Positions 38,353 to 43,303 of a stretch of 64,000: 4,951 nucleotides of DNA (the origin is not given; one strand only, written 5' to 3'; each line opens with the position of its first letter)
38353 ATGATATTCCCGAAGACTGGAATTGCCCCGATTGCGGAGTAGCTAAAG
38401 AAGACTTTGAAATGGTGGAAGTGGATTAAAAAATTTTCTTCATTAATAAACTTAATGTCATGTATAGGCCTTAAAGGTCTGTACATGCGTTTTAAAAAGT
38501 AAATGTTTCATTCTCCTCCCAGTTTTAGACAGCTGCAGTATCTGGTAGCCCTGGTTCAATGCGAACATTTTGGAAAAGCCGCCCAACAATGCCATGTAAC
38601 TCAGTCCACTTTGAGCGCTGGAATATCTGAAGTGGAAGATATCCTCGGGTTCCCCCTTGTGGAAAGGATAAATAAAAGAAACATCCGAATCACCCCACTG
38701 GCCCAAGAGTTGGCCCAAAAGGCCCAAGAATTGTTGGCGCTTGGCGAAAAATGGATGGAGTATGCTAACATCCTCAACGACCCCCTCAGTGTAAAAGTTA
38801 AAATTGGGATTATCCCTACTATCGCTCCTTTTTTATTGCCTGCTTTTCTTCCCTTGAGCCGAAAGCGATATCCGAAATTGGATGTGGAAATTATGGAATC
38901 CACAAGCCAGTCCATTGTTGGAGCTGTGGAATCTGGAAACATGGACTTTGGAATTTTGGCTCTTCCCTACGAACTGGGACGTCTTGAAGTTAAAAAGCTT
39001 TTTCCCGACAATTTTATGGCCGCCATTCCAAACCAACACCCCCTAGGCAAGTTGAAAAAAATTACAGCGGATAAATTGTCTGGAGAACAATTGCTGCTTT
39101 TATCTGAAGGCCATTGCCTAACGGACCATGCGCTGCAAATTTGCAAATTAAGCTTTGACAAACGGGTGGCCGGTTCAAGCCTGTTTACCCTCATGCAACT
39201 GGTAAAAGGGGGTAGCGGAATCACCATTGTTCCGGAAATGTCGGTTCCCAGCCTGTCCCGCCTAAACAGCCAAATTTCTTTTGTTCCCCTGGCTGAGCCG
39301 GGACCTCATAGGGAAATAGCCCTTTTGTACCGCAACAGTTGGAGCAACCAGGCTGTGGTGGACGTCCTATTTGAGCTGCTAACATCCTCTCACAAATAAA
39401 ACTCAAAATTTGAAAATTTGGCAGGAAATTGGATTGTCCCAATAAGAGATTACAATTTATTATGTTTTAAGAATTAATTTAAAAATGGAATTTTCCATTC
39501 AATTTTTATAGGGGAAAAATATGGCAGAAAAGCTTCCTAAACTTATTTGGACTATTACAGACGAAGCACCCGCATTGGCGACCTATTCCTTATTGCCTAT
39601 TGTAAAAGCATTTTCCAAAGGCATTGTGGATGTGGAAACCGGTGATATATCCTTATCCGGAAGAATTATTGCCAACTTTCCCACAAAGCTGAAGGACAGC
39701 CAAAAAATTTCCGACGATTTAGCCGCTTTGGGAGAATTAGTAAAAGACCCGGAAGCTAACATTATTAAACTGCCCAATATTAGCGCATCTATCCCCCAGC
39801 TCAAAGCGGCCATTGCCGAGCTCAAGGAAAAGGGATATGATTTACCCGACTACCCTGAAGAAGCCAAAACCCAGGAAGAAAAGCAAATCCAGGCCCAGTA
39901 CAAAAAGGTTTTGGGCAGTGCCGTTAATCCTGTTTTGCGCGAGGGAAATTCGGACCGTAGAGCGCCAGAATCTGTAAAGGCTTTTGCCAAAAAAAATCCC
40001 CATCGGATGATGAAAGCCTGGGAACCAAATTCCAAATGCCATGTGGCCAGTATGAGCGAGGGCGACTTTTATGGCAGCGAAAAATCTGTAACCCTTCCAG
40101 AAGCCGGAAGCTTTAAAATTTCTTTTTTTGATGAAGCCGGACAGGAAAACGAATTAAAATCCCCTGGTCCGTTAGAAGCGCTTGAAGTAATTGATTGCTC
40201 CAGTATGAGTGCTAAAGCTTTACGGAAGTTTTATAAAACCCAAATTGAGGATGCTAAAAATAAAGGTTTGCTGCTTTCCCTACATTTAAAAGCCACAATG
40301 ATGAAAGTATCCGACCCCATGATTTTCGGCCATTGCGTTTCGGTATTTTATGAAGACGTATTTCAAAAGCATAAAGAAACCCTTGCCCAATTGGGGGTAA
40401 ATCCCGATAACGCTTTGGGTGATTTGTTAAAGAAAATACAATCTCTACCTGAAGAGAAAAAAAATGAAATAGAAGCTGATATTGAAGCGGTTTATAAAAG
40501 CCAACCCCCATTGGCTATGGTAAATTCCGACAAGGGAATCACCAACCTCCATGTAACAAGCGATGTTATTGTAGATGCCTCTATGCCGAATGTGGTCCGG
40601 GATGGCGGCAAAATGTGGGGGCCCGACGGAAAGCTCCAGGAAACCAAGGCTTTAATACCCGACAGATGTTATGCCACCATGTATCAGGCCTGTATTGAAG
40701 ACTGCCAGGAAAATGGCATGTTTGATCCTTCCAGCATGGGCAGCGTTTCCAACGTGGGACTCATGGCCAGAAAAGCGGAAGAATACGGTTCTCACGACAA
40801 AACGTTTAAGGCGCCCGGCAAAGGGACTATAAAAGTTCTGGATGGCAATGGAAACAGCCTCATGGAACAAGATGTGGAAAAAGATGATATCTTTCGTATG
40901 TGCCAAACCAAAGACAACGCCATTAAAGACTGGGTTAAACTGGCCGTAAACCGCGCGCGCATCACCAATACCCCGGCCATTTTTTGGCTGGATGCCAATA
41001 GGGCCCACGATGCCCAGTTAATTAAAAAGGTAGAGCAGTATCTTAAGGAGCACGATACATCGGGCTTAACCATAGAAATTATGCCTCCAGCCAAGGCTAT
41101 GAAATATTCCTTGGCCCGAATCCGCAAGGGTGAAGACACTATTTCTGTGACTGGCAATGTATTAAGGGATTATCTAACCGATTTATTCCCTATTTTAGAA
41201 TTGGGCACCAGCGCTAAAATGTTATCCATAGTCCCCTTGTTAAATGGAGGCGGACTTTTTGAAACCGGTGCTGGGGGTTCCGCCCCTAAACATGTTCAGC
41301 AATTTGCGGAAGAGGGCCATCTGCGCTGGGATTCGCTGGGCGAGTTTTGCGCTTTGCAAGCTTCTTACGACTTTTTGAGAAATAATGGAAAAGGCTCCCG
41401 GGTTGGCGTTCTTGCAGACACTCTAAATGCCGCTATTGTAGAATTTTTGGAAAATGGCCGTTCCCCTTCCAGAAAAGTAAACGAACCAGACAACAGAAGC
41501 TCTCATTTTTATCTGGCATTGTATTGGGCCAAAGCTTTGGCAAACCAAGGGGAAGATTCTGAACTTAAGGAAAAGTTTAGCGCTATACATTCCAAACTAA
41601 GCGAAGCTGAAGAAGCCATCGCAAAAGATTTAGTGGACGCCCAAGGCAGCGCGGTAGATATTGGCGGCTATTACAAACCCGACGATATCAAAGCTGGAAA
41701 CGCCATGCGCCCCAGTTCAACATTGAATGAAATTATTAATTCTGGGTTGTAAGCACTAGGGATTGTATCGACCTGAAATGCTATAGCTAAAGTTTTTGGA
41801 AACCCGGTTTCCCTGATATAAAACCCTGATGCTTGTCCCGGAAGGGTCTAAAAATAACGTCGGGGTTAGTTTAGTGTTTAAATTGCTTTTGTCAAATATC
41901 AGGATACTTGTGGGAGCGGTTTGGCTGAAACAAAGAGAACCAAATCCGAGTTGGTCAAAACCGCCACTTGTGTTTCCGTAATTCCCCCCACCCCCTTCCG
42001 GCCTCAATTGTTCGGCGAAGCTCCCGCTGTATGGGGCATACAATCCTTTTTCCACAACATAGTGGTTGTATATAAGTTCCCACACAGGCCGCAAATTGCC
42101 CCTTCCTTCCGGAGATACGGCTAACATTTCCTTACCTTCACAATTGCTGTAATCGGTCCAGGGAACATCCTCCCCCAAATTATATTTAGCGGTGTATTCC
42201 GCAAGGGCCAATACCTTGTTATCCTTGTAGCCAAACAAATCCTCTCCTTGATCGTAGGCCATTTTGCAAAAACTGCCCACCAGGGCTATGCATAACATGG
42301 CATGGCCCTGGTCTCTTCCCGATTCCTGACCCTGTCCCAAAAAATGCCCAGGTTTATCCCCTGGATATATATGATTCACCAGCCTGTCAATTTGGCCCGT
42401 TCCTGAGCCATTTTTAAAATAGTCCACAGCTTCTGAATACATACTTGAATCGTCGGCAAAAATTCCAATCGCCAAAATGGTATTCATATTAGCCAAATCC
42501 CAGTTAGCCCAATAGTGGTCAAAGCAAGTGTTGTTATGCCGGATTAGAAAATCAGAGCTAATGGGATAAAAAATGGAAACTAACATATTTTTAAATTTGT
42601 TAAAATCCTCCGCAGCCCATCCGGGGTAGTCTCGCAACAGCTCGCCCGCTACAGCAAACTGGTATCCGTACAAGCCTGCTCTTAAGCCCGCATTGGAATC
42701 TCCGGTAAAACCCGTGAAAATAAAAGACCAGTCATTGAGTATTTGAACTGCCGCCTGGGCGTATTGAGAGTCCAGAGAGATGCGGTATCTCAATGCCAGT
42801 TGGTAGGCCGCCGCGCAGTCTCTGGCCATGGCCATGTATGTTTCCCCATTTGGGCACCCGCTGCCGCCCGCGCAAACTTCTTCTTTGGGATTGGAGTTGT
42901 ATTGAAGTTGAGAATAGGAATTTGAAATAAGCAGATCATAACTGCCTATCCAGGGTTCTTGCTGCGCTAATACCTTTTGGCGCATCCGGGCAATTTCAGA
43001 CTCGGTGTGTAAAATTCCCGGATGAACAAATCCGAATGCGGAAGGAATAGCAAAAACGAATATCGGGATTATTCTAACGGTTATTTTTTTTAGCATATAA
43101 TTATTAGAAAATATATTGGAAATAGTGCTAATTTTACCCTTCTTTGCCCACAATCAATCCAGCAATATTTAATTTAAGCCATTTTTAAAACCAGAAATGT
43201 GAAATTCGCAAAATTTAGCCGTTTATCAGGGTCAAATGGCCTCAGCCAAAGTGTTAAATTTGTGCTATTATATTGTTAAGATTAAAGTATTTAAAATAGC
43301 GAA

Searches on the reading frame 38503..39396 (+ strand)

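Call 61: search_protein_families(library=pfam, proteins=[window:38503-39396:+], max_evalue=0.0001)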
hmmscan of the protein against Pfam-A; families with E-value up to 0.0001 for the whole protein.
window:38503-39396:+ (298 aa): 2 families
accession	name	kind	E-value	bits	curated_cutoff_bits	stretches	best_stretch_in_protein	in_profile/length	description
PF03466.25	LysR_substrate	-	2.1e-37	129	28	1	98-295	7-206/209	LysR substrate binding domain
PF00126.33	HTH_1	-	1.5e-16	60.5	26.6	1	8-67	1-59/60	Bacterial regulatory helix-turn-helix protein, lysR family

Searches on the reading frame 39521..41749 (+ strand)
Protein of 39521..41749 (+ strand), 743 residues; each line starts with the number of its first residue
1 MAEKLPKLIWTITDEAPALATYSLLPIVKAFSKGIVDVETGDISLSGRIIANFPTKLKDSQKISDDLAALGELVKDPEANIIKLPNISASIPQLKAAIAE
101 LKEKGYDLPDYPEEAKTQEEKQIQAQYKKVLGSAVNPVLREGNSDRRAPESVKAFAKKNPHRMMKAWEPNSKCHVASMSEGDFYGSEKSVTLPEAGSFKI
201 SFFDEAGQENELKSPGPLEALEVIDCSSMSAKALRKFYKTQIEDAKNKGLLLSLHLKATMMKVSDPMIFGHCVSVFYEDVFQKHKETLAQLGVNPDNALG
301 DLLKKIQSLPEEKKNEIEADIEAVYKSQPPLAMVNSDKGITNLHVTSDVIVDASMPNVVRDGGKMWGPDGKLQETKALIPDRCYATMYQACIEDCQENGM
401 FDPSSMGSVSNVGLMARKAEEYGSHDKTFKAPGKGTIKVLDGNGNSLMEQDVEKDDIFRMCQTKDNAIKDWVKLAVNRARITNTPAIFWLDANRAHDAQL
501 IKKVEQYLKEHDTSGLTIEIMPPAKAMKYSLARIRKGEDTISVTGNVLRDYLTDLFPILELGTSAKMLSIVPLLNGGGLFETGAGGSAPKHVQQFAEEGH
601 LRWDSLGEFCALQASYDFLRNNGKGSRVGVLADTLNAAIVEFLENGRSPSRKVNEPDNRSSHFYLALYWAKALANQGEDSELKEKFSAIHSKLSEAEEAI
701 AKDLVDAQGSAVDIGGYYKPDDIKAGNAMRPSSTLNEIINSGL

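Call 61: search_protein_families(library=pfam, proteins=[window:39521-41749:+], max_evalue=0.0001)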
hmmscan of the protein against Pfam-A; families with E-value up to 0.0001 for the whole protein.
window:39521-41749:+ (743 aa): 1 family
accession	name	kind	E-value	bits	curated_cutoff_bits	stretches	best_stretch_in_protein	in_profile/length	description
PF03971.19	IDH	-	0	1254.3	25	1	7-740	1-734/734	Monomeric isocitrate dehydrogenase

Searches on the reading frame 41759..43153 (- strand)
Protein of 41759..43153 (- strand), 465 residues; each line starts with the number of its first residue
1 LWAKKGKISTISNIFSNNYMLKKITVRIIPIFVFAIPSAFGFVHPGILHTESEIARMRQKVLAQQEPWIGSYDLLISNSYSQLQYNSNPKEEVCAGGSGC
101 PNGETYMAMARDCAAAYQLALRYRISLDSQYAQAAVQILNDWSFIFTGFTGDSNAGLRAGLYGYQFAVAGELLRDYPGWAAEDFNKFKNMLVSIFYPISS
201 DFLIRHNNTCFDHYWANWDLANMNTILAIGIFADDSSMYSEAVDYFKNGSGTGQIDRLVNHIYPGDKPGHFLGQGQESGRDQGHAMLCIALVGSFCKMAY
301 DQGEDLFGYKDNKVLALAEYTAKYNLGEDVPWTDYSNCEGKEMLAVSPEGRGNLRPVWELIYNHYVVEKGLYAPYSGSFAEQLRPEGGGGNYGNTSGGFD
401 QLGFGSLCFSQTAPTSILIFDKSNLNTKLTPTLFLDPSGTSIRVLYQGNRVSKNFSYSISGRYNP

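Call 61: search_protein_families(library=pfam, proteins=[window:41759-43153:-], max_evalue=0.0001)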
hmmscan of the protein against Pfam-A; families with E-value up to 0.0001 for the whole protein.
window:41759-43153:- (465 aa): 1 family
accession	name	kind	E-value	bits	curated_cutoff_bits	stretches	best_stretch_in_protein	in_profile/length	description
PF05426.18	Alginate_lyase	-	6.8e-12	45.9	22.2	1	105-256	51-208/275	Alginate lyase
